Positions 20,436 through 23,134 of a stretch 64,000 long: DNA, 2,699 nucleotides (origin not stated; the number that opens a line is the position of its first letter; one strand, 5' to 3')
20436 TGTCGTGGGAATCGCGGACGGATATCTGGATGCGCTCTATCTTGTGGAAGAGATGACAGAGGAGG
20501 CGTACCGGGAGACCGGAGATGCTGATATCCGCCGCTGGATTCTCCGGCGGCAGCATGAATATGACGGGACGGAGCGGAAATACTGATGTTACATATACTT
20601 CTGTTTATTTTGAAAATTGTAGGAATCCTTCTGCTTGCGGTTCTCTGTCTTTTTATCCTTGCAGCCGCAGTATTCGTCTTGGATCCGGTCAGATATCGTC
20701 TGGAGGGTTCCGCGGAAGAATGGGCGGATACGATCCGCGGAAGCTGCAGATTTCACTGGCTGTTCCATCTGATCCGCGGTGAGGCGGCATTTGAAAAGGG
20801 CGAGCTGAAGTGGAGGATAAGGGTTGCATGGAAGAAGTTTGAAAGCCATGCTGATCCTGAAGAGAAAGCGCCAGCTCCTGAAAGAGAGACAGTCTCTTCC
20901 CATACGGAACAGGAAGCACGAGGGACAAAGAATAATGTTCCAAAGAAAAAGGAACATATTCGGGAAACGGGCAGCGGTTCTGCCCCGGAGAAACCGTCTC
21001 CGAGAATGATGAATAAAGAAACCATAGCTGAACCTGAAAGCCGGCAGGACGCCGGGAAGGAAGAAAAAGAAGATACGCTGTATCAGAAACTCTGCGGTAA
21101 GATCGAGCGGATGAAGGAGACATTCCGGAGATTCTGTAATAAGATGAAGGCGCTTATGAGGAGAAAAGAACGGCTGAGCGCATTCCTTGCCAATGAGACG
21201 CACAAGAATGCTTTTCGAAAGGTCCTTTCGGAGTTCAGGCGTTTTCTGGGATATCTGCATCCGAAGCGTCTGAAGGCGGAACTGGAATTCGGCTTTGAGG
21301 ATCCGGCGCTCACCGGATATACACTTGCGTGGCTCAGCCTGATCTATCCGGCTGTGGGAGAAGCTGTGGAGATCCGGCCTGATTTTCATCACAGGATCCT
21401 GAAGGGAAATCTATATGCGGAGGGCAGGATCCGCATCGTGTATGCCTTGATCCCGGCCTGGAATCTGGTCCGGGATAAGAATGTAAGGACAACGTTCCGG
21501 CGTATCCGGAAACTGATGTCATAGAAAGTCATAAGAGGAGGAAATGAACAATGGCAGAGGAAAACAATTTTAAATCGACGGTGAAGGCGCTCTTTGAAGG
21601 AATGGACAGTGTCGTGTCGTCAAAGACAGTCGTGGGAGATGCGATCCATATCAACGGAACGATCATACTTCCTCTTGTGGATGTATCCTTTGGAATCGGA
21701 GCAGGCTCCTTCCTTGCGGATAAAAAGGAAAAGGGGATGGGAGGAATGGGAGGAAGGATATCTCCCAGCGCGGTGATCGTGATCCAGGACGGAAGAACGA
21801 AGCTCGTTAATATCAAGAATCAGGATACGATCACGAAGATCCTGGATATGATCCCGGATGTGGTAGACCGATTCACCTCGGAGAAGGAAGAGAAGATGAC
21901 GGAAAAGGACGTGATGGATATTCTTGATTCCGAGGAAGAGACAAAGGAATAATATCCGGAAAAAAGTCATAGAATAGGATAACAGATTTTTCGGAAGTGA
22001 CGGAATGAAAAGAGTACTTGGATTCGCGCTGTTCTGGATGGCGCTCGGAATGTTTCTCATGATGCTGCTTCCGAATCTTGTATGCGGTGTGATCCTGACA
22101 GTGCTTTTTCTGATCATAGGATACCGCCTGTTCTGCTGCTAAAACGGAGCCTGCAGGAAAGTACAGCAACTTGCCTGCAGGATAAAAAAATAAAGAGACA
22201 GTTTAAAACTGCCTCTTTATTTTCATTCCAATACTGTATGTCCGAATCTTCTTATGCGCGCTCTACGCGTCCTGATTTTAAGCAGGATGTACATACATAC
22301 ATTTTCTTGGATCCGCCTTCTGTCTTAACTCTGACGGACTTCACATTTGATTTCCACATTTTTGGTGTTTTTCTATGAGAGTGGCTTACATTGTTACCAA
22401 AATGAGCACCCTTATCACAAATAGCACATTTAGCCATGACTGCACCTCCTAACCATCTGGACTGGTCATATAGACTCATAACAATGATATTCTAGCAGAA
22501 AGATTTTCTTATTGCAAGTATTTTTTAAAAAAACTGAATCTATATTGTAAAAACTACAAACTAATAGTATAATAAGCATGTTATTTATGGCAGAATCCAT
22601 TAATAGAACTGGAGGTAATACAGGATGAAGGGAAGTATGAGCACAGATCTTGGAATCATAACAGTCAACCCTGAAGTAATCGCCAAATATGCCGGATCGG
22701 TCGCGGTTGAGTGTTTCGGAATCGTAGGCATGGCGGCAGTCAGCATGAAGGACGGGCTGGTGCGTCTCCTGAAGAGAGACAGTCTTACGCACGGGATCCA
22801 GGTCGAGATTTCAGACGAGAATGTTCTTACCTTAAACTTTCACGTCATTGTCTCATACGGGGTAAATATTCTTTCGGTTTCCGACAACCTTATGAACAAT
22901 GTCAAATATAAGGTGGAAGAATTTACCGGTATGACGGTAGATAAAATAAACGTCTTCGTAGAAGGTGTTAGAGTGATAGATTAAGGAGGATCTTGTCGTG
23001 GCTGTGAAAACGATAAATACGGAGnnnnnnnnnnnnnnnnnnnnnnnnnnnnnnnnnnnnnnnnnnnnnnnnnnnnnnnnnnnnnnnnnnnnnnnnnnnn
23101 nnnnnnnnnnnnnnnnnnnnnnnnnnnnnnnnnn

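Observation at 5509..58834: Both Rnf and Ech ferredoxin-driven ion pumps in one genome segment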

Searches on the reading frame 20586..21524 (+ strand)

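Call 8: search_protein_families(library=pfam, proteins=[window:20586-21524:+], max_evalue=0.00001)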
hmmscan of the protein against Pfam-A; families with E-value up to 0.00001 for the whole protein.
window:20586-21524:+ (312 aa): 1 family
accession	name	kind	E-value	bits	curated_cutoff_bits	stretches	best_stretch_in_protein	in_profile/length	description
PF11167.13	DUF2953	-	6.4e-06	26.6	22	0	233-274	1-53/53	Protein of unknown function (DUF2953)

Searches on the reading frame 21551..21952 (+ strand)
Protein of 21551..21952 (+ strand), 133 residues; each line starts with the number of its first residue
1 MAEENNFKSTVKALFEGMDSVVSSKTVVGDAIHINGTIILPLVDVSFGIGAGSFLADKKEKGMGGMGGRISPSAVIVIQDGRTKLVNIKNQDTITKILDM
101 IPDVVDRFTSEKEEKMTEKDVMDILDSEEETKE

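Call 8: search_protein_families(library=pfam, proteins=[window:21551-21952:+], max_evalue=0.00001)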
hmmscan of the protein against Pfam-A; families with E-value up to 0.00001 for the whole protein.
window:21551-21952:+ (133 aa): 1 family
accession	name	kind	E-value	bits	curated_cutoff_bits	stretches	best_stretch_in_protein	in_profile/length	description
PF09579.15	Spore_YtfJ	-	6.2e-23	81.3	25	1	35-106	5-81/81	Sporulation protein YtfJ (Spore_YtfJ)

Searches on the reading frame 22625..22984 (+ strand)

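Call 8: search_protein_families(library=pfam, proteins=[window:22625-22984:+], max_evalue=0.00001)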
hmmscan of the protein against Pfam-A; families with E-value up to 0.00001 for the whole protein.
window:22625-22984:+ (119 aa): 1 family
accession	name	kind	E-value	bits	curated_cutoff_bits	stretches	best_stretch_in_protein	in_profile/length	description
PF03780.18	Asp23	-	1.4e-29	103.1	28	1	9-116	2-108/108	Asp23 family, cell envelope-related function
